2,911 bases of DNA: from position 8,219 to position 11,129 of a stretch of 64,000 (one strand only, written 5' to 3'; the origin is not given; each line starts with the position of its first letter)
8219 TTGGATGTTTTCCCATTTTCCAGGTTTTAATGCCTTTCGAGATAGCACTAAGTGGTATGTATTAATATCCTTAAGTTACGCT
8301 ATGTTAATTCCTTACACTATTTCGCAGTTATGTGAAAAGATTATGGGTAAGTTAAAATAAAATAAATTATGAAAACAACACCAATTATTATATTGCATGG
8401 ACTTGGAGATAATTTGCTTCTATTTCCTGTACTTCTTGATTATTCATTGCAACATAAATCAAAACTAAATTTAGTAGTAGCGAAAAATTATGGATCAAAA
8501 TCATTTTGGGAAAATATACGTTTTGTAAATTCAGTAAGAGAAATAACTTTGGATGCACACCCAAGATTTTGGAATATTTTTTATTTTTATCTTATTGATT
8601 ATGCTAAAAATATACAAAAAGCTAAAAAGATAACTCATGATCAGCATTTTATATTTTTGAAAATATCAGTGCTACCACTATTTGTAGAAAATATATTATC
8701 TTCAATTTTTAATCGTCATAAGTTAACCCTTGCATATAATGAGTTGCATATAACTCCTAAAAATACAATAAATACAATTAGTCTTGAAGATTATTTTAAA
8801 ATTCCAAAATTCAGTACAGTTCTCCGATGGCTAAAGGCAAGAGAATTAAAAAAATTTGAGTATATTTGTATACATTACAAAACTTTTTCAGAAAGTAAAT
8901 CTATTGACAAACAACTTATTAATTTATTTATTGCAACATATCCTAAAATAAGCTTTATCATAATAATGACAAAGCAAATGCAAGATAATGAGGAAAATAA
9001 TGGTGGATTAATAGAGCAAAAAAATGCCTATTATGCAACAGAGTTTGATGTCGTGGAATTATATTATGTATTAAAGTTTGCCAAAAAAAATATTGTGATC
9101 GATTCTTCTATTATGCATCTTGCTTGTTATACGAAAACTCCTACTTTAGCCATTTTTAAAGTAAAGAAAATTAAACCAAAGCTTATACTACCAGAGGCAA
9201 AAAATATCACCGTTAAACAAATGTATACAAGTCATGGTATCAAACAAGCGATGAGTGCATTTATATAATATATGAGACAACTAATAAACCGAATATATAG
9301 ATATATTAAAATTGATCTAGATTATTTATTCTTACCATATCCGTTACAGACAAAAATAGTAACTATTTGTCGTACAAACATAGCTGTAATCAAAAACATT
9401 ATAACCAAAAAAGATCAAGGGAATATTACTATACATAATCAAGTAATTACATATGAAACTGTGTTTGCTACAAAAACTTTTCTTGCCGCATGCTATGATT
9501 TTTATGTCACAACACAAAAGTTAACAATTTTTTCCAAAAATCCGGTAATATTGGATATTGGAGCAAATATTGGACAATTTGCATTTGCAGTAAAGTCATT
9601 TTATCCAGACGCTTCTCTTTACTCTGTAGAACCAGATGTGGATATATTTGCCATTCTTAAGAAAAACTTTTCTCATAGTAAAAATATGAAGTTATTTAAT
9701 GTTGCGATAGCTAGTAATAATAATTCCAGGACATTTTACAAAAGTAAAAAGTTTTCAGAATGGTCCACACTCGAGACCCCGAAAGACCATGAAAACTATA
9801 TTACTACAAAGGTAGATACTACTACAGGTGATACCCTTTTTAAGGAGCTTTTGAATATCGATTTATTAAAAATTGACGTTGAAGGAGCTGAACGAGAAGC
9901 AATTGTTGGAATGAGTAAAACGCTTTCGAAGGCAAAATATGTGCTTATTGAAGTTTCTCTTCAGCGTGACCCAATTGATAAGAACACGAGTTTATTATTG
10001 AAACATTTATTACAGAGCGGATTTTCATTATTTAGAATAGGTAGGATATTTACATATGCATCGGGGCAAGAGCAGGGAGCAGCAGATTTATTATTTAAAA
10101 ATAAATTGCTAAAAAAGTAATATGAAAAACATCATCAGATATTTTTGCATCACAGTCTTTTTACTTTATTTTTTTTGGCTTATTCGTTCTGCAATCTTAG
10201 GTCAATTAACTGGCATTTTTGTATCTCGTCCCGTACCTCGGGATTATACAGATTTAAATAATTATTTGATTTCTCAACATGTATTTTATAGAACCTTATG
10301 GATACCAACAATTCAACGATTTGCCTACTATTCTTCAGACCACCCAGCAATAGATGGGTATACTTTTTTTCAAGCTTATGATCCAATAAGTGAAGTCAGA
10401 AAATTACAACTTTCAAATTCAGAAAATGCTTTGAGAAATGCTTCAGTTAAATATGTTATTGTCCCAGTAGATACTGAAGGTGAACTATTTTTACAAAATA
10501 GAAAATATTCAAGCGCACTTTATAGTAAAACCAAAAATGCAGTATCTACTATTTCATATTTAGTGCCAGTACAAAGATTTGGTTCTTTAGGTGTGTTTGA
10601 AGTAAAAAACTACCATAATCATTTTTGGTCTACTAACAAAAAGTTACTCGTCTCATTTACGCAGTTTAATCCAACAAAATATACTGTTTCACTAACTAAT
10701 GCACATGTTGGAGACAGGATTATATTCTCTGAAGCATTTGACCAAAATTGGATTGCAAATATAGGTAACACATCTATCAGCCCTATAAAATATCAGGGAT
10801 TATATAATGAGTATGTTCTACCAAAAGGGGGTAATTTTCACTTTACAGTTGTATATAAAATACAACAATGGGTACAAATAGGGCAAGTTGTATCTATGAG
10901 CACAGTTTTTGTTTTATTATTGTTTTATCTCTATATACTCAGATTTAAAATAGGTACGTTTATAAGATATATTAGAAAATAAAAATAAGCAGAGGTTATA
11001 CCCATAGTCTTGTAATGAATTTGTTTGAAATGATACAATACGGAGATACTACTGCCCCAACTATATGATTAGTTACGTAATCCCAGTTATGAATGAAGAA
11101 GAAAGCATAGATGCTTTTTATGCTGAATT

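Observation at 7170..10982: Split paralog of the 1166-aa YfhO-like protein, with a GT9-like and an FkbM methyltransferase gene between the halves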

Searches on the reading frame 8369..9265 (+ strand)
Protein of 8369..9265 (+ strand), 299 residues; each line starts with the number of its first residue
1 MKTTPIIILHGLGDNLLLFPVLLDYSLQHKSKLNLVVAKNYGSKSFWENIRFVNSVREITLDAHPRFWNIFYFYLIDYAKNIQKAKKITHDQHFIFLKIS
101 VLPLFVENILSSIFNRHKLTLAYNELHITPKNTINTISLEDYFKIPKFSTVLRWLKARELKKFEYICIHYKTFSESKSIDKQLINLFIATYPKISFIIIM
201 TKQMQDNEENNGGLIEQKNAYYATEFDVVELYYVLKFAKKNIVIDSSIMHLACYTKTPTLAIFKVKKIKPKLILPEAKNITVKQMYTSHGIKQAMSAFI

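Call 5: search_protein_families(library=pfam, proteins=[window:8369-9265:+], max_evalue=0.1)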
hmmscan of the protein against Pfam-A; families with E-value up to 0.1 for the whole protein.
window:8369-9265:+ (299 aa): 1 family
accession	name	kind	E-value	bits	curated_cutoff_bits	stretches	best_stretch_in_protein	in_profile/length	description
PF01075.23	Glyco_transf_9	-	0.0025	17.6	22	1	217-267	163-213/247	Glycosyltransferase family 9 (heptosyltransferase)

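Call 6: search_protein_families(library=ncbifam, proteins=[window:8369-9265:+], max_evalue=0.1)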
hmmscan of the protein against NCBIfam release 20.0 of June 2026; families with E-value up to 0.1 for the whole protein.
window:8369-9265:+ (299 aa): 1 family
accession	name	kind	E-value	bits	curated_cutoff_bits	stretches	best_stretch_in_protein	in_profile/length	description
NF052546.1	AlpArbfursidBAD1527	equivalog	0.07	12.6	500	0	202-250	146-195/341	alpha-arabinofuranosidase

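Call 65: search_protein_representatives(protein=window:8369-9265:+)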
Query: 299 residues. Proteins with E-value up to 0.001 (for the whole library): 24; up to 1e-10: 6; up to 1e-30: 3. The best 24 are listed.
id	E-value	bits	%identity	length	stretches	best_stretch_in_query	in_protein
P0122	2.0e-85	303.0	52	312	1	4-299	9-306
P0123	1.5e-54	201.7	43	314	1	4-284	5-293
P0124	7.1e-52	193.0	42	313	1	5-289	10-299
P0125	1.2e-15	74.1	29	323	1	6-283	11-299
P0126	1.0e-13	67.8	26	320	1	6-271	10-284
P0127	1.6e-12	63.9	26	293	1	6-277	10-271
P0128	2.6e-10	56.6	31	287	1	6-269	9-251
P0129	2.6e-10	56.6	28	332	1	6-292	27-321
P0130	1.2e-08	51.2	33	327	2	2-73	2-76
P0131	1.5e-08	50.8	25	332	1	6-276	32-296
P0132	2.7e-08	50.0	30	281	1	4-264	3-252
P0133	2.0e-07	47.1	24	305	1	3-285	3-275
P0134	3.3e-07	46.4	28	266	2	4-131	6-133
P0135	3.4e-07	46.4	26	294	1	6-264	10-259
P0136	2.3e-06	43.7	23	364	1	4-283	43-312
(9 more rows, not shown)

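Call 67: search_protein_families(library=pfam, alignment_id=A4, max_evalue=0.01)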
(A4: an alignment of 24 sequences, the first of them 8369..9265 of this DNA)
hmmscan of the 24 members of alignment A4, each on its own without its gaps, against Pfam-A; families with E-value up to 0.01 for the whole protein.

A. member 1, window:8369-9265:+ (299 aa): 1 family
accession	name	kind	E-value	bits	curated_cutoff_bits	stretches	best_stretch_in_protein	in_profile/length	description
PF01075.23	Glyco_transf_9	-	0.0025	17.6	22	1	217-267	163-213/247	Glycosyltransferase family 9 (heptosyltransferase)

B. families by the number of members that match (of 24 scanned): 3 families
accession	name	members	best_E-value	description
PF01075.23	Glyco_transf_9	22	3.7e-21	Glycosyltransferase family 9 (heptosyltransferase)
PF04230.19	PS_pyruv_trans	1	0.00057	Polysaccharide pyruvyl transferase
PF09949.15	APP1_cat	1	0.005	Phosphatidate phosphatase APP1, catalytic domain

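Call 68: search_solved_structures(query=A4, max_evalue=1, show_alignments=1)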
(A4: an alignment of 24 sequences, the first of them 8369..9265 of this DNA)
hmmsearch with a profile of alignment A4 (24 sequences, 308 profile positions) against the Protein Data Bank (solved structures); distinct sequences matched with E-value up to 1: 13.
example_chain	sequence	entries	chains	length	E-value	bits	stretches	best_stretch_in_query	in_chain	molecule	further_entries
3tov_A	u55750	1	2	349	3e-18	69.5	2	126-306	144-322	Glycosyl transferase family 9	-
1psw_A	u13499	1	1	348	1e-13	54.6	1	175-288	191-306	ADP-HEPTOSE LPS HEPTOSYLTRANSFERASE II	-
7eu3_6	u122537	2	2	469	1.9e-08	37.3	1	142-283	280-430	Photosynthetic NDH subunit of subcomplex B1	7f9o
9grx_1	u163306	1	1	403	3.7e-08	36.3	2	142-289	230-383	Photosynthetic NDH subunit of subcomplex B 1, chloroplastic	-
2gt1_A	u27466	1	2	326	7.8e-08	35.3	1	122-289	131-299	Lipopolysaccharide heptosyltransferase-1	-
6dfe_A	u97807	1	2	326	7.8e-08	35.3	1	122-289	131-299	ADP-heptose--LPS heptosyltransferase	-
2h1f_A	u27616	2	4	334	7.9e-08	35.3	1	122-289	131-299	Lipopolysaccharide heptosyltransferase-1 | Lipopolysaccharide heptosyltransferase 1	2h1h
7wff_a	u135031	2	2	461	2e-07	34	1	143-288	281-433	Photosynthetic NDH subunit of subcomplex B 1, chloroplastic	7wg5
4rb4_K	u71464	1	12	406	0.0027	20.3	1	164-268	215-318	Glycosyltransferase tibC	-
4rap_A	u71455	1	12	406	0.005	19.5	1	165-268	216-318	Glycosyltransferase TibC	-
6em9_A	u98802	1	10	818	0.018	17.7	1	160-213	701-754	ATP-dependent Clp protease ATP-binding subunit ClpC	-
6em8_A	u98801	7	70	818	0.018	17.6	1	160-213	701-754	ATP-dependent Clp protease ATP-binding subunit ClpC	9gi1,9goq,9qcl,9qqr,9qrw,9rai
6qs0_A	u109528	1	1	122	0.071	15.7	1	133-226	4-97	Putative outer membrane protein BBA03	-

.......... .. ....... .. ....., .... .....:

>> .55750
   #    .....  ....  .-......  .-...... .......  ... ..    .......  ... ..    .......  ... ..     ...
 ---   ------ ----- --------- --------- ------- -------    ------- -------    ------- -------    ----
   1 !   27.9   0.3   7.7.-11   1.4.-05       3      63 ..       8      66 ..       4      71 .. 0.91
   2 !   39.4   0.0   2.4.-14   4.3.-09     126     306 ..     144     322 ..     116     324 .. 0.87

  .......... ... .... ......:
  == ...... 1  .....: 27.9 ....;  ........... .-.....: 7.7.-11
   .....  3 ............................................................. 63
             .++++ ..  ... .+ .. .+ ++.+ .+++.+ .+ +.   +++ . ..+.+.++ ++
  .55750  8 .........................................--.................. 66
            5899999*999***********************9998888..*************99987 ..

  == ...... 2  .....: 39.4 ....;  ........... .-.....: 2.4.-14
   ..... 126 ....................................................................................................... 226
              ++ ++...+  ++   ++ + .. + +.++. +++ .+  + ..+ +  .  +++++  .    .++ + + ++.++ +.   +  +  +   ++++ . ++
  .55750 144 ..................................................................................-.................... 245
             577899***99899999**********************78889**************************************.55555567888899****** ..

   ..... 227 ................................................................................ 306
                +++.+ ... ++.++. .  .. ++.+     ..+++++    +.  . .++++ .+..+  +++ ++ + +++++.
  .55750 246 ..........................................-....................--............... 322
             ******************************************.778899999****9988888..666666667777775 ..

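Call 69: find_encoding_contigs(protein=P0122, flank=6000, max_places=2)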
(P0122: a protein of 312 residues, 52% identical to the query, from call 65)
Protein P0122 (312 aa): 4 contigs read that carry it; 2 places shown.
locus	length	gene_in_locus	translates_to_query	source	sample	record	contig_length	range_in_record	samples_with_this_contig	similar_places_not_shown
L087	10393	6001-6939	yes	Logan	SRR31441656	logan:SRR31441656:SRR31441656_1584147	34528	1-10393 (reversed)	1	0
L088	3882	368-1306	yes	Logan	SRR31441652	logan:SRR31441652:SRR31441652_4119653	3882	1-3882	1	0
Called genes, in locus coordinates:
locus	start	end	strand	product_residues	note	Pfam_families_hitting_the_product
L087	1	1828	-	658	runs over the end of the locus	PF01757:Acyl_transf_3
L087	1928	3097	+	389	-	PF01041:DegT_DnrJ_EryC1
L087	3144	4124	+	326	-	PF00106:adh_short (weak), PF01370:Epimerase, PF02719:Polysacc_synt_2, PF01073:3Beta_HSD, PF07993:NAD_binding_4, PF13460:NAD_binding_10, PF16363:GDP_Man_Dehyd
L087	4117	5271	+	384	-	PF00534:Glycos_transf_1, PF13692:Glyco_trans_1_4, PF26337:Gtf3_C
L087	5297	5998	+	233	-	PF03141:Methyltransf_29, PF01209:Ubie_methyltran (weak), PF13489:Methyltransf_23, PF07021:MetW, PF13847:Methyltransf_31, PF08241:Methyltransf_11, PF08242:Methyltransf_12, PF13649:Methyltransf_25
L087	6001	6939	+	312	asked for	-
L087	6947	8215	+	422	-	-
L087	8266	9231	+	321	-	PF00535:Glycos_transf_2, PF10111:Glyco_tranf_2_2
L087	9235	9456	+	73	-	-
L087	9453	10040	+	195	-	PF13439:Glyco_transf_4 (weak)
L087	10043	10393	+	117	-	?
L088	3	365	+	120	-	?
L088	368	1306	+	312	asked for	-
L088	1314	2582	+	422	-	-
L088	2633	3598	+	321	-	PF00535:Glycos_transf_2, PF10111:Glyco_tranf_2_2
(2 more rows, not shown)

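Call 70: find_encoding_contigs(protein=P0123, flank=6000, max_places=2)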
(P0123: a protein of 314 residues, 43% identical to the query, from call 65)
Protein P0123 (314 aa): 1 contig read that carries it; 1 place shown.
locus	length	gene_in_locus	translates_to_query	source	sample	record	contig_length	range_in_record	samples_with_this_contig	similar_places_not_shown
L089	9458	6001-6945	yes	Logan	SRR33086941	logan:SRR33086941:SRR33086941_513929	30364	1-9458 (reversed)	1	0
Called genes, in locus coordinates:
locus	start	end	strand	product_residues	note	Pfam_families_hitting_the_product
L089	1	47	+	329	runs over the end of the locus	PF00294:PfkB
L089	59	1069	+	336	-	PF01467:CTP_transf_like, PF00702:Hydrolase (faint), PF08645:PNK3P, PF13419:HAD_2 (weak), PF13242:Hydrolase_like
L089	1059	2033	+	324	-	PF01073:3Beta_HSD, PF01370:Epimerase, PF04321:RmlD_sub_bind, PF16363:GDP_Man_Dehyd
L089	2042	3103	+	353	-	PF01075:Glyco_transf_9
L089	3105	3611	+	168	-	PF25084:LbH_EIF2B (faint), PF25087:GMPPB_C (faint), PF00132:Hexapep, PF14602:Hexapep_2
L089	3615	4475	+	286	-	PF02353:CMAS (weak), PF13489:Methyltransf_23, PF13847:Methyltransf_31, PF08241:Methyltransf_11, PF08242:Methyltransf_12, PF13649:Methyltransf_25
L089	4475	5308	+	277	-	PF00535:Glycos_transf_2, PF10111:Glyco_tranf_2_2 (weak), PF13641:Glyco_tranf_2_3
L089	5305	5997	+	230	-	PF13489:Methyltransf_23, PF01209:Ubie_methyltran, PF02353:CMAS, PF05175:MTS (weak), PF13847:Methyltransf_31, PF08241:Methyltransf_11, PF08242:Methyltransf_12, PF13649:Methyltransf_25, +1 more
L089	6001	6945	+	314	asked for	-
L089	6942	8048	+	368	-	PF13439:Glyco_transf_4 (weak), PF00534:Glycos_transf_1, PF13692:Glyco_trans_1_4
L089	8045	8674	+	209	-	PF13489:Methyltransf_23, PF03291:mRNA_G-N7_MeTrfase (faint), PF13649:Methyltransf_25 (weak), PF13847:Methyltransf_31, PF08241:Methyltransf_11, PF08242:Methyltransf_12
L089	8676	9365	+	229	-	PF05219:DREV (weak), PF07021:MetW, PF13489:Methyltransf_23, PF13847:Methyltransf_31, PF08241:Methyltransf_11, PF08242:Methyltransf_12, PF13649:Methyltransf_25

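Call 78: find_encoding_contigs(protein=P0124, flank=6000, max_places=2)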
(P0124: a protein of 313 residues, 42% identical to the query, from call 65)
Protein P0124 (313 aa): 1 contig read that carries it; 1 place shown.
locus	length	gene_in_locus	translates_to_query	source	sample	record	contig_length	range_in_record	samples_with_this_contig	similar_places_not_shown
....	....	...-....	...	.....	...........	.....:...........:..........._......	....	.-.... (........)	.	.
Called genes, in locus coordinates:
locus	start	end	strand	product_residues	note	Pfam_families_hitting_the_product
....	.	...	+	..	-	?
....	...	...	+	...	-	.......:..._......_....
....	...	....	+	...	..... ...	-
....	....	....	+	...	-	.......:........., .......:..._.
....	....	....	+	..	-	?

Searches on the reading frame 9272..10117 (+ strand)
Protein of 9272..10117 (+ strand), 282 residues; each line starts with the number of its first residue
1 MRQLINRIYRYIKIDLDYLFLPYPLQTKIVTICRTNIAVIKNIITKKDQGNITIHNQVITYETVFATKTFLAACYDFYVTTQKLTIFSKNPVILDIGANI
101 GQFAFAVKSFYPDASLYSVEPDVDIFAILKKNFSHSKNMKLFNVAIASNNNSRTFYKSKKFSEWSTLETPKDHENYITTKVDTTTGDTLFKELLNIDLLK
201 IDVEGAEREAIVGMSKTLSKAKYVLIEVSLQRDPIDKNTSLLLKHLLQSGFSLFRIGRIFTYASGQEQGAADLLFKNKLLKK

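Call 5: search_protein_families(library=pfam, proteins=[window:9272-10117:+], max_evalue=0.1)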
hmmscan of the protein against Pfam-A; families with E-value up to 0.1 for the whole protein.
window:9272-10117:+ (282 aa): 4 families
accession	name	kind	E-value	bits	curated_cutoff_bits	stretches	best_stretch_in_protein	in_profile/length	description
PF05050.19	Methyltransf_21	-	1e-16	62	22.7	1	95-251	1-171/173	Methyltransferase FkbM domain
PF02475.24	TRM5-TYW2_MTfase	-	0.002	18.5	28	1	87-182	34-125/164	TRM5/TYW2 methyltransferase domain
PF05175.20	MTS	-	0.011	15.9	23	1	89-143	31-87/170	Methyltransferase small domain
PF01420.25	Methylase_S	-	0.02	15.5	22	1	40-122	22-92/168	Type I restriction modification DNA specificity domain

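Call 6: search_protein_families(library=ncbifam, proteins=[window:9272-10117:+], max_evalue=0.1)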
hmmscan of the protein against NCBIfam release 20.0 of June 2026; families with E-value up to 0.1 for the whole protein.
window:9272-10117:+ (282 aa): 6 families
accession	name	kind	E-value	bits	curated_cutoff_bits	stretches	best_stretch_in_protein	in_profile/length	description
TIGR01444.1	fkbM_fam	subfamily_domain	3.8e-28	98.7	37.7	1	92-229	1-143/143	FkbM family methyltransferase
NF005640.0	PRK07402.1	equivalog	0.0013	18.3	219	1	88-156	42-107/200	precorrin-6Y C5,15-methyltransferase subunit CbiT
TIGR02469.1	CbiT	equivalog_domain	0.0041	17.4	78.3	1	82-141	13-73/124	precorrin-6Y C5,15-methyltransferase (decarboxylating) subunit CbiT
TIGR03587.1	Pse_Me-ase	hypoth_equivalog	0.025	14.7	112.05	1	82-132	36-86/204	pseudaminic acid biosynthesis-associated methylase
NF006138.0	PRK08287.1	equivalog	0.042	13.7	210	1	82-146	25-85/189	decarboxylating cobalt-precorrin-6B (C(15))-methyltransferase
TIGR03534.1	RF_mod_PrmC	equivalog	0.081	12.4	199.1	0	85-140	82-139/253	peptide chain release factor N(5)-glutamine methyltransferase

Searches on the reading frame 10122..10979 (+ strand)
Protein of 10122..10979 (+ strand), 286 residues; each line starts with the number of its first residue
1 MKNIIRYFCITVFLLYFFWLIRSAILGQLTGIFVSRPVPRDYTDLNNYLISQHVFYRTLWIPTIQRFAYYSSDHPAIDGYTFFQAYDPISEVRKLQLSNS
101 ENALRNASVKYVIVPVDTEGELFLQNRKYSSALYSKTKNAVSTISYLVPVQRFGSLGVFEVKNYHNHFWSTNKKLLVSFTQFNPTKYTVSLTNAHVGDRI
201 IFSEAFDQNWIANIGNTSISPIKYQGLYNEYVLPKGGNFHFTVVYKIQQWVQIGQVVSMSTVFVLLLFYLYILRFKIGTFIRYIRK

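Call 5: search_protein_families(library=pfam, proteins=[window:10122-10979:+], max_evalue=0.1)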
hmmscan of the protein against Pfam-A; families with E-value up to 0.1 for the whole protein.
window:10122-10979:+ (286 aa): 0 families

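Call 6: search_protein_families(library=ncbifam, proteins=[window:10122-10979:+], max_evalue=0.1)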
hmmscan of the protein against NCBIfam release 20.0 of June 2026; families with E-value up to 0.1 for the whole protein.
window:10122-10979:+ (286 aa): 0 families

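Call 10: find_homologous_proteins(query=window:10122-10979:+, max_evalue=0.001)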
Query window:10122-10979:+ (286 aa): 1 proteins with E <= 0.001 among 652 candidates.
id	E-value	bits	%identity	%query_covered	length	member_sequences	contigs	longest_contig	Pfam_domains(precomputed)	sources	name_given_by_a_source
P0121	2.0e-187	639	100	100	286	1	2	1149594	-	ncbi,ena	-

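Call 76: find_encoding_contigs(protein=P0121, flank=3500, max_places=2)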
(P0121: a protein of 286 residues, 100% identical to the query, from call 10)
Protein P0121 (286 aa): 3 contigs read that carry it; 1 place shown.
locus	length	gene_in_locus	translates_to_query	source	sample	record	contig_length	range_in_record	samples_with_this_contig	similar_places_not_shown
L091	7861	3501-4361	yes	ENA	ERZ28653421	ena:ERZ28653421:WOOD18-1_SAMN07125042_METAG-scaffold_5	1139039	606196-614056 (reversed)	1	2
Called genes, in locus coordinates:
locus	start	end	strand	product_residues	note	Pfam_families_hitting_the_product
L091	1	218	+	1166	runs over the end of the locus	-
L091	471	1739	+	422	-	-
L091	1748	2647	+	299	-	-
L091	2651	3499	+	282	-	PF05050:Methyltransf_21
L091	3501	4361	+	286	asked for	-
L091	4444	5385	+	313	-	PF00535:Glycos_transf_2, PF10111:Glyco_tranf_2_2 (weak)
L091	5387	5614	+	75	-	-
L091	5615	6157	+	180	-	PF13439:Glyco_transf_4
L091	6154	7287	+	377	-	PF13439:Glyco_transf_4 (faint), PF20706:GT4-conflict, PF00534:Glycos_transf_1, PF13692:Glyco_trans_1_4, PF13524:Glyco_trans_1_2 (weak)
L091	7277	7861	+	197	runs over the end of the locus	PF25087:GMPPB_C (faint), PF00132:Hexapep, PF14602:Hexapep_2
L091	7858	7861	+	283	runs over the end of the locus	PF00535:Glycos_transf_2, PF10111:Glyco_tranf_2_2 (faint), PF13641:Glyco_tranf_2_3, PF13632:Glyco_trans_2_3 (weak)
